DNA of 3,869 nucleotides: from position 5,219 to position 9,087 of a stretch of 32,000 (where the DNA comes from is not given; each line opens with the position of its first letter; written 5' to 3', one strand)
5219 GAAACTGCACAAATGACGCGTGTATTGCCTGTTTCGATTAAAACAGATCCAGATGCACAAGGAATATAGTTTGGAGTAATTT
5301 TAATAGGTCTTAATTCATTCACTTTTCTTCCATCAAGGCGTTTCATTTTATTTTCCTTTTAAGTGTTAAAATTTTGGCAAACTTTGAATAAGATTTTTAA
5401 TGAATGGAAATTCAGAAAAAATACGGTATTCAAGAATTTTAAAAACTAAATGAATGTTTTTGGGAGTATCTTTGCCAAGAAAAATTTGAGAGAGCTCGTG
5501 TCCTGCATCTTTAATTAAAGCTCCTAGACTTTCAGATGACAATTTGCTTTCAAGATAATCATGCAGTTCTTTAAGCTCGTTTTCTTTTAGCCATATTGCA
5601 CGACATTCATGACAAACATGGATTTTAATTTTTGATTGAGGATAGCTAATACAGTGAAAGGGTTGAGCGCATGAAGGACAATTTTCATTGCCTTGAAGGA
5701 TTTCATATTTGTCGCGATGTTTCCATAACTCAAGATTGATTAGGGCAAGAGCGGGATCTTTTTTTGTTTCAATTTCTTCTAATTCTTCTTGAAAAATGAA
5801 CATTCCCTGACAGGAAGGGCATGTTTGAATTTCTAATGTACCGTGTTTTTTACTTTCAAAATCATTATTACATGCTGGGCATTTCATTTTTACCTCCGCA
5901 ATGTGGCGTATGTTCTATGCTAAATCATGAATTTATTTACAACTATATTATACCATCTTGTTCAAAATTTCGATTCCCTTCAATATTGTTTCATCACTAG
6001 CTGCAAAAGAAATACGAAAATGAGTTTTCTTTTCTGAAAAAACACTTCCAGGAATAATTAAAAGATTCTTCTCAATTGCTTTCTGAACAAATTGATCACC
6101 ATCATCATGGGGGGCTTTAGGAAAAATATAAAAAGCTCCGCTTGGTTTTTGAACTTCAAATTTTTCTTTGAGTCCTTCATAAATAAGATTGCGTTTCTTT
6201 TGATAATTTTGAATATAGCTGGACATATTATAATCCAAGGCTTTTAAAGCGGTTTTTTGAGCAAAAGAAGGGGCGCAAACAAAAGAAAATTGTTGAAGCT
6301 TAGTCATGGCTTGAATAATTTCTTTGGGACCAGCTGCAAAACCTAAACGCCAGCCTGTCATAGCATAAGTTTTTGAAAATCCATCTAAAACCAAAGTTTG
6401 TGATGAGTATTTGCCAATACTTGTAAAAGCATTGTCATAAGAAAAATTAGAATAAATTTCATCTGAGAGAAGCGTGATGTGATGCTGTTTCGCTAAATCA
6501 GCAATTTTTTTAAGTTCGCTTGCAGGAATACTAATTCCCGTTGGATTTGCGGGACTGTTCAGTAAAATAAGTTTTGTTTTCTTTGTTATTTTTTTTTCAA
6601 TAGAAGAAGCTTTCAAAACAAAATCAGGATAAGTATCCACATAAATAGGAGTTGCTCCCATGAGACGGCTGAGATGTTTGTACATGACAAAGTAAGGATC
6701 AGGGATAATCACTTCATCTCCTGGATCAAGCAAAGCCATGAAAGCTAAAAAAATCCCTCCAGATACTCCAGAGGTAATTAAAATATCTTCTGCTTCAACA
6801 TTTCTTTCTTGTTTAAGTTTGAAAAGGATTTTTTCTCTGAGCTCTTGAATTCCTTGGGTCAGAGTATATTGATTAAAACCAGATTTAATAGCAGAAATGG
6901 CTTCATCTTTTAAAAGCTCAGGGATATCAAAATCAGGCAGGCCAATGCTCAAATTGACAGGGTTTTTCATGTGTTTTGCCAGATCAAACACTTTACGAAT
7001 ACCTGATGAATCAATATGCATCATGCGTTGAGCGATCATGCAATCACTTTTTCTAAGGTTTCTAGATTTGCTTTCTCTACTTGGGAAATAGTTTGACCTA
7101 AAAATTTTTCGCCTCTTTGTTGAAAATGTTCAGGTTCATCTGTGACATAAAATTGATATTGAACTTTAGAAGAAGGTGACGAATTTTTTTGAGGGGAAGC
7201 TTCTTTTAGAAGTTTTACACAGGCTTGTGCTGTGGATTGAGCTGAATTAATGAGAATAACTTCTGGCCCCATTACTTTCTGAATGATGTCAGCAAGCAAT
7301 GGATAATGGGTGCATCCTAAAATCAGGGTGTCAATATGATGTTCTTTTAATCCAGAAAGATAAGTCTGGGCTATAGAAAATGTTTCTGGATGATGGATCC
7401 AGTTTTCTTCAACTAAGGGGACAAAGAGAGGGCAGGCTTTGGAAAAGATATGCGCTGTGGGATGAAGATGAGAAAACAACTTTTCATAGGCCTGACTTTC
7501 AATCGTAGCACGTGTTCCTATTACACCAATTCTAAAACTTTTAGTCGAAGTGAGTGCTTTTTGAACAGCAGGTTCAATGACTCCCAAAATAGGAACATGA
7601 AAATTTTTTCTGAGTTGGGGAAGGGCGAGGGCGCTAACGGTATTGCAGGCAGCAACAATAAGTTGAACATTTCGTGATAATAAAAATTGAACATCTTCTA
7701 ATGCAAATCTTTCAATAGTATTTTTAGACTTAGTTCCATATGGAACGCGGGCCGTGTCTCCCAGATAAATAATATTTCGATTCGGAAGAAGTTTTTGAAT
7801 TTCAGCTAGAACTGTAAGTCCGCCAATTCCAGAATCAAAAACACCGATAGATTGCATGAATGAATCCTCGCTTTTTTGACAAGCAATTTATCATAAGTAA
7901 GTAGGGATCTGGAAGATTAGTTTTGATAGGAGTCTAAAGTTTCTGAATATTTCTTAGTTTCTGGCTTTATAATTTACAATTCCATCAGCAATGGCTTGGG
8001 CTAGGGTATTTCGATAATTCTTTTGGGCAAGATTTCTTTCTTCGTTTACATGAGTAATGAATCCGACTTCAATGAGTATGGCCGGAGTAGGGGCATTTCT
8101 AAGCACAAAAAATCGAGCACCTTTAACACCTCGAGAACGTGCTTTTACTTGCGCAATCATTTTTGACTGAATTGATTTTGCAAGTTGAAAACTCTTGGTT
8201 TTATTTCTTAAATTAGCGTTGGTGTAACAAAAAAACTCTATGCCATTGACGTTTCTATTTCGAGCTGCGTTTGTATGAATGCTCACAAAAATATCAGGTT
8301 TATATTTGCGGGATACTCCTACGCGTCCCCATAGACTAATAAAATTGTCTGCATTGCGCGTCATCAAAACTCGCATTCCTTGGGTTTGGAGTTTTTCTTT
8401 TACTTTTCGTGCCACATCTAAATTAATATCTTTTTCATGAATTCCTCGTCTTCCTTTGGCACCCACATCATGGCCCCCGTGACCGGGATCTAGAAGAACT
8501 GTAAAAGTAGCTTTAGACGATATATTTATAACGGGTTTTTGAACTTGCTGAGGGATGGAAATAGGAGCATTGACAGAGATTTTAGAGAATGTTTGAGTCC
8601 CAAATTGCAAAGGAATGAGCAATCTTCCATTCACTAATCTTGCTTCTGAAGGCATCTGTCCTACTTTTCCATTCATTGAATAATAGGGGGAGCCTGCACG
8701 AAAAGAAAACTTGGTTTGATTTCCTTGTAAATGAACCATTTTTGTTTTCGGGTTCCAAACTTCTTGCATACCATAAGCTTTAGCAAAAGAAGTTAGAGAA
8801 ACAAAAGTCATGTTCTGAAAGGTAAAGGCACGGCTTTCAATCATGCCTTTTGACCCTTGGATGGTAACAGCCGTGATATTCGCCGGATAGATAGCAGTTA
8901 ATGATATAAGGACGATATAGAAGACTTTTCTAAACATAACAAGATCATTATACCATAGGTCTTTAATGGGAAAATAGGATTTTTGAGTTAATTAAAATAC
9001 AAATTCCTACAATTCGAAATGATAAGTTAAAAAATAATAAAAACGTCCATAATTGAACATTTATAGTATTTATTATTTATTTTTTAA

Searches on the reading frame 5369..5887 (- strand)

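Call 10: search_protein_families(library=pfam, proteins=[window:5369-5887:-], max_evalue=0.001)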
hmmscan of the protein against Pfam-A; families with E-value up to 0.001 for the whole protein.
window:5369-5887:- (173 aa): 1 family
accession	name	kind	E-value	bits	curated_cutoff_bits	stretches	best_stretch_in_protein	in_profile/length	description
PF13453.11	Zn_ribbon_TFIIB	-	3.3e-17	62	22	2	2-39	1-38/41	Transcription factor zinc-finger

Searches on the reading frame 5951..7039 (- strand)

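Call 10: search_protein_families(library=pfam, proteins=[window:5951-7039:-], max_evalue=0.001)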
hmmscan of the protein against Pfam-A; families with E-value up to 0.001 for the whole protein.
window:5951-7039:- (363 aa): 5 families
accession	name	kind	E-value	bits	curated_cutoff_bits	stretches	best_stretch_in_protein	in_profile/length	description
PF00155.27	Aminotran_1_2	-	1e-68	232.6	19.7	1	26-354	2-356/361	Aminotransferase class I and II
PF01041.23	DegT_DnrJ_EryC1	-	1.2e-10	41.6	19.8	1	89-193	45-145/360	DegT/DnrJ/EryC1/StrS aminotransferase family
PF01053.26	Cys_Met_Meta_PP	-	5.2e-09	35.6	27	1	86-196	71-176/381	Cys/Met metabolism PLP-dependent enzyme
PF00266.25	Aminotran_5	-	5.5e-07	29.3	21.5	1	59-193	36-175/371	Aminotransferase class-V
PF01212.27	Beta_elim_lyase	-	9.2e-05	22.3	27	1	97-193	61-168/288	Beta-eliminating lyase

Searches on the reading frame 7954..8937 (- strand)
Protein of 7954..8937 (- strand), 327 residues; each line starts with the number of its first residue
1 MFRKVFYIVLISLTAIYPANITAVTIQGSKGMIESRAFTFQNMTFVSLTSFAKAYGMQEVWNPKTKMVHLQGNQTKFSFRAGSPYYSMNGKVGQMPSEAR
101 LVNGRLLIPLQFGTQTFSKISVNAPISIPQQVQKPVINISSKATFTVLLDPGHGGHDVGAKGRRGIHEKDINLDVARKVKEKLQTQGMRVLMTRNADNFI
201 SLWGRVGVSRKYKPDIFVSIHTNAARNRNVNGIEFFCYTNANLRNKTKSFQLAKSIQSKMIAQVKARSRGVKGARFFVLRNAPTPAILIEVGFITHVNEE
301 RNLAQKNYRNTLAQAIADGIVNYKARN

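Call 10: search_protein_families(library=pfam, proteins=[window:7957-8937:-], max_evalue=0.001)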
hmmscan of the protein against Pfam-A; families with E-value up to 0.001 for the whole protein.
window:7957-8937:- (327 aa): 2 families
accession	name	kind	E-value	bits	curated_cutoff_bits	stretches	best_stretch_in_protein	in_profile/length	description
PF01520.23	Amidase_3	-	9.8e-55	185.7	27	1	147-321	1-173/174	N-acetylmuramoyl-L-alanine amidase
PF07833.16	Cu_amine_oxidN1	-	3.4e-14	53.1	24.2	1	26-117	2-93/108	Copper amine oxidase N-terminal domain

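Call 12: find_encoding_contigs(protein=window:7954-8937:-, flank=10000, max_places=6)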
Protein window:7954-8937:- (327 aa): no gene with exactly this product is on record in the collection.
